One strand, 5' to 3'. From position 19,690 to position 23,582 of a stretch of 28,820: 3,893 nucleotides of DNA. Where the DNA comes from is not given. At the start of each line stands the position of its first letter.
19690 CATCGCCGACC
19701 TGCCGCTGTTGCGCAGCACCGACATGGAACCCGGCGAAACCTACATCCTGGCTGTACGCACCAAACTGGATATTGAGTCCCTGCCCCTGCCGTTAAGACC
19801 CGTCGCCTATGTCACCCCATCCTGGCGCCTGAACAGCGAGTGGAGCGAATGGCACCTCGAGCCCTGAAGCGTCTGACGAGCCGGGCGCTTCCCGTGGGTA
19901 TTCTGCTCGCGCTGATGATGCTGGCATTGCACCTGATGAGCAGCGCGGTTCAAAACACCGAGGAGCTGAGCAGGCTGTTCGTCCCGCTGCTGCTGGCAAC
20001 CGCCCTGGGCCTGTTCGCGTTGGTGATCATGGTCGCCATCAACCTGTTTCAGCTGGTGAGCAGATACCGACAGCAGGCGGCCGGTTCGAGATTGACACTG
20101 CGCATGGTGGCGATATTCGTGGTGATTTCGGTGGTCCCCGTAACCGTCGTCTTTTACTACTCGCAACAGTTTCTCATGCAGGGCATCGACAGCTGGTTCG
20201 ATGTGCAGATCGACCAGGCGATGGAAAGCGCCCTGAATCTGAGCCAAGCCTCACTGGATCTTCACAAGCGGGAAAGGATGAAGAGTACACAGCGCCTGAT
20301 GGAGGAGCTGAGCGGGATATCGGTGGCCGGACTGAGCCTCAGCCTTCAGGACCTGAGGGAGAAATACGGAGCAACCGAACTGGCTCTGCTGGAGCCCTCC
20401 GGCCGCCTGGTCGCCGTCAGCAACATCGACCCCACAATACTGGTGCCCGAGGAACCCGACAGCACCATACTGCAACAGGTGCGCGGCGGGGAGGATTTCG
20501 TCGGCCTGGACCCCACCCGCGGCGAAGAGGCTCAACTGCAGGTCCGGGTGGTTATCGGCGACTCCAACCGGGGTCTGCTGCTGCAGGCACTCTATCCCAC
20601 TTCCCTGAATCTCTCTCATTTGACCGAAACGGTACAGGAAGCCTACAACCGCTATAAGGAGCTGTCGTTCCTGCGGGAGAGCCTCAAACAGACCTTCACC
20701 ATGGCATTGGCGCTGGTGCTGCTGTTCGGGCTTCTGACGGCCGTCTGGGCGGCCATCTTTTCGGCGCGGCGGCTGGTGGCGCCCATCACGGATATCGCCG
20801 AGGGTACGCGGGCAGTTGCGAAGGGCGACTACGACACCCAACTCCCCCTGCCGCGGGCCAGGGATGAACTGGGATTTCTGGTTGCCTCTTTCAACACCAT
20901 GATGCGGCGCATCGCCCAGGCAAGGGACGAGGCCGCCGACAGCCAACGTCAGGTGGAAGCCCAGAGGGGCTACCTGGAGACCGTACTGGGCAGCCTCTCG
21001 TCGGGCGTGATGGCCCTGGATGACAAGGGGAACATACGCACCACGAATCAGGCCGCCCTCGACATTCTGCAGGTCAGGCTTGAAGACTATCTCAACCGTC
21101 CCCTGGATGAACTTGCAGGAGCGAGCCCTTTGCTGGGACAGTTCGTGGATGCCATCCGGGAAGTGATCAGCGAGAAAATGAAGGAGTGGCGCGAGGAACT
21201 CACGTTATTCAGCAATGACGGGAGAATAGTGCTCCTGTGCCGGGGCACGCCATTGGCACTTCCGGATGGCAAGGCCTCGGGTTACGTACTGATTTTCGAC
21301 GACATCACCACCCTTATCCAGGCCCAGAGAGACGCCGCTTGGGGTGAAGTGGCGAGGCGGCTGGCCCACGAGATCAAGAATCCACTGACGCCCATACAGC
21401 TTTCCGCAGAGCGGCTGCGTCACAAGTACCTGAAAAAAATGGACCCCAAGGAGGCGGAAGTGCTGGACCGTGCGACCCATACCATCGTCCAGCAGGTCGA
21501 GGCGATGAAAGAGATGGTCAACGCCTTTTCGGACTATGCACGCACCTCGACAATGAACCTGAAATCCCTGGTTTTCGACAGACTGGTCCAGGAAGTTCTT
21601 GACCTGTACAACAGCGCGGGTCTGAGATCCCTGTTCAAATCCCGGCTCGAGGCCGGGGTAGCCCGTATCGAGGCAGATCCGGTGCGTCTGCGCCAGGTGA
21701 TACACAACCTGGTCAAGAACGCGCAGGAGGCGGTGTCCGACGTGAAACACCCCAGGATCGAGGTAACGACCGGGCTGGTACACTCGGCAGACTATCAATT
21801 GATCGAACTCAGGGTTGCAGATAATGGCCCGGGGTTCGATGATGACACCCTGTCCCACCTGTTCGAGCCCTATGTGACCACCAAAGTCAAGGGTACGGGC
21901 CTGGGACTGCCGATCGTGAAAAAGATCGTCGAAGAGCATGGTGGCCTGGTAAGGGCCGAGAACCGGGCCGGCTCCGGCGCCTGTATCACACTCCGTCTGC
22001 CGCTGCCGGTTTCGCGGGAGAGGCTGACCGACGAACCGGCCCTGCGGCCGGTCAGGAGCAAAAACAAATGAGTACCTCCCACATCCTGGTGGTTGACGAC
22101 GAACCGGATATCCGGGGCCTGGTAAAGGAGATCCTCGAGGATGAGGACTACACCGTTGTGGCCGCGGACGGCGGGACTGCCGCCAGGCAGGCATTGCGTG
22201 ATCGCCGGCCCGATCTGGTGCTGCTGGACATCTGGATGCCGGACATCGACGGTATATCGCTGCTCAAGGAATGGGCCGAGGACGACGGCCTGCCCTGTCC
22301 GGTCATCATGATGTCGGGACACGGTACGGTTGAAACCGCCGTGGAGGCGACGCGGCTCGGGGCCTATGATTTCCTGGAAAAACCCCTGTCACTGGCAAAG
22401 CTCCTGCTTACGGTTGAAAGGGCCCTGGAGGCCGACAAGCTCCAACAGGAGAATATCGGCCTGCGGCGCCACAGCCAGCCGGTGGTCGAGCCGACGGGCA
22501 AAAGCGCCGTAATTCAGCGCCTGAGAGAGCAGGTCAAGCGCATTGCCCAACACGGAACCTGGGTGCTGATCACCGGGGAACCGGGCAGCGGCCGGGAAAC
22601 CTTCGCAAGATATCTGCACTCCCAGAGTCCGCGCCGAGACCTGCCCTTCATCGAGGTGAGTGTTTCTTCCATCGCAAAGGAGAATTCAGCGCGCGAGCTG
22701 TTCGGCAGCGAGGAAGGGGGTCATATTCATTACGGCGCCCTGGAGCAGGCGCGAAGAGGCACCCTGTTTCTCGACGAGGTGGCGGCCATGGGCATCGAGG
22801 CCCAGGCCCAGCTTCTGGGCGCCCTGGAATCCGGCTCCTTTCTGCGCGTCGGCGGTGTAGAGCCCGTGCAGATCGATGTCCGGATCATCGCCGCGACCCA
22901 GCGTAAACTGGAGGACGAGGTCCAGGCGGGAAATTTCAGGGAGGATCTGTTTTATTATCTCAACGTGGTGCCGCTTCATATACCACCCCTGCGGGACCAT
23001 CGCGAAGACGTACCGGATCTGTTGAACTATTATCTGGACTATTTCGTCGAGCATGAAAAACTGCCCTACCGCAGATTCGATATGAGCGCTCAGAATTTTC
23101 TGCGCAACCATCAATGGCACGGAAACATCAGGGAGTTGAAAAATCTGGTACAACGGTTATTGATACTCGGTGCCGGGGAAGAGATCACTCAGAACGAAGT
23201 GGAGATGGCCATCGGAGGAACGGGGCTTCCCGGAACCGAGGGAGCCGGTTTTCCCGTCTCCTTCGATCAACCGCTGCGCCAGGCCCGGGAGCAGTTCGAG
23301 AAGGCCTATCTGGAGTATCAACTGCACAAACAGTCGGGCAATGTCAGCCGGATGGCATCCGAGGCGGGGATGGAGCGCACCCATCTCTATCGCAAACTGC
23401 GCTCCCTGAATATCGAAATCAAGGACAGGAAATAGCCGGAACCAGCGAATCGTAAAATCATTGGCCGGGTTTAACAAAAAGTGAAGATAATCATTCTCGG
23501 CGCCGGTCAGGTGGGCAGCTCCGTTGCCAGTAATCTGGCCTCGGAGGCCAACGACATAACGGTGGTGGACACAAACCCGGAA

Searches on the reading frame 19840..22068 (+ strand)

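Call 21: search_protein_families(library=pfam, proteins=[window:19840-22068:+], max_evalue=0.001)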
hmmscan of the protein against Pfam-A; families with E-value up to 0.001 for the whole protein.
window:19840-22068:+ (743 aa): 9 families
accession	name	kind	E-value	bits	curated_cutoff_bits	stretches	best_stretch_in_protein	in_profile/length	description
PF02518.31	HATPase_c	-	1.1e-24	87.5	26.4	1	613-723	2-110/111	Histidine kinase-, DNA gyrase B-, and HSP90-like ATPase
PF00672.30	HAMP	-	1.3e-13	51.5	25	1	308-359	2-52/53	HAMP domain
PF08448.16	PAS_4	-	1.8e-12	47.9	23.1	1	385-491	3-107/110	PAS fold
PF00512.31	HisKA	-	1.8e-10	41.2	26.9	1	502-568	3-62/66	His Kinase A (phospho-acceptor) domain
PF00989.32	PAS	-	5.5e-08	33.3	22.6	1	379-489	3-113/113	PAS fold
PF13426.13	PAS_9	-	8.2e-08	32.9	27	1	389-490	3-102/103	PAS domain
PF19312.4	NtrY_N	-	7.2e-06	26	23.2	1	21-159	11-150/291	NtrY N-terminal region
PF13188.13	PAS_8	-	0.00018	21.7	21.8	1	379-424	3-45/65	PAS domain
PF13581.12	HATPase_c_2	-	0.00084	19.8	27.4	0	640-718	56-125/127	Histidine kinase-like ATPase domain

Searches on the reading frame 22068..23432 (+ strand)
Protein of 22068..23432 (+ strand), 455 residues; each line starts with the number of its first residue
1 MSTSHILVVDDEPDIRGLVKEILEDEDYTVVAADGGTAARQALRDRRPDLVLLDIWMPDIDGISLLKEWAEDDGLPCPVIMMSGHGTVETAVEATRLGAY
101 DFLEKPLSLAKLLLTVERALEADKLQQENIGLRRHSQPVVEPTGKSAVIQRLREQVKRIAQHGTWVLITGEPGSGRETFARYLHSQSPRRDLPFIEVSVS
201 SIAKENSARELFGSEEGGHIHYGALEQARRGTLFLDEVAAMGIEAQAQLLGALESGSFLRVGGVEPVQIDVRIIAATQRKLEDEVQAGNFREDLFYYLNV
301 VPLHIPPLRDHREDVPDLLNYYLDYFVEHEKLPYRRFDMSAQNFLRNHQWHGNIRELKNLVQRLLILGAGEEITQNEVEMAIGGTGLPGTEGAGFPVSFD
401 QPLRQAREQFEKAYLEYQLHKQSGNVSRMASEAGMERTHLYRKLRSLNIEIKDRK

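Call 21: search_protein_families(library=pfam, proteins=[window:22068-23432:+], max_evalue=0.001)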
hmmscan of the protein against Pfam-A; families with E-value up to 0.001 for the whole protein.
window:22068-23432:+ (455 aa): 8 families
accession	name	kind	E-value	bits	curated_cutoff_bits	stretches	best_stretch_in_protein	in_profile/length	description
PF00158.32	Sigma54_activat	-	1e-46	159.2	20.2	1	144-303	3-167/168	Sigma-54 interaction domain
PF00072.30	Response_reg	-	1.8e-30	105.8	30.2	1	6-116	1-110/111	Response regulator receiver domain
PF14532.12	Sigma54_activ_2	-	5.7e-26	91.8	25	1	144-308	2-138/138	Sigma-54 interaction domain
PF25601.1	AAA_lid_14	-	2.6e-17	62.9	27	1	309-382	1-74/87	AAA+ ATPase lid domain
PF02954.25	HTH_8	-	1.8e-07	31.2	22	1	407-445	2-40/42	Bacterial regulatory protein, Fis family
PF00004.35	AAA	-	4.8e-05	24.3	21.2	1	166-279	1-110/131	ATPase family associated with various cellular activities (AAA)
PF13191.12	AAA_16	-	0.00043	21.3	32.6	1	143-254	3-103/167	AAA ATPase domain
PF01078.27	Mg_chelatase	-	0.00043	20.2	20.3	0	207-256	86-133/207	Magnesium chelatase, subunit ChlI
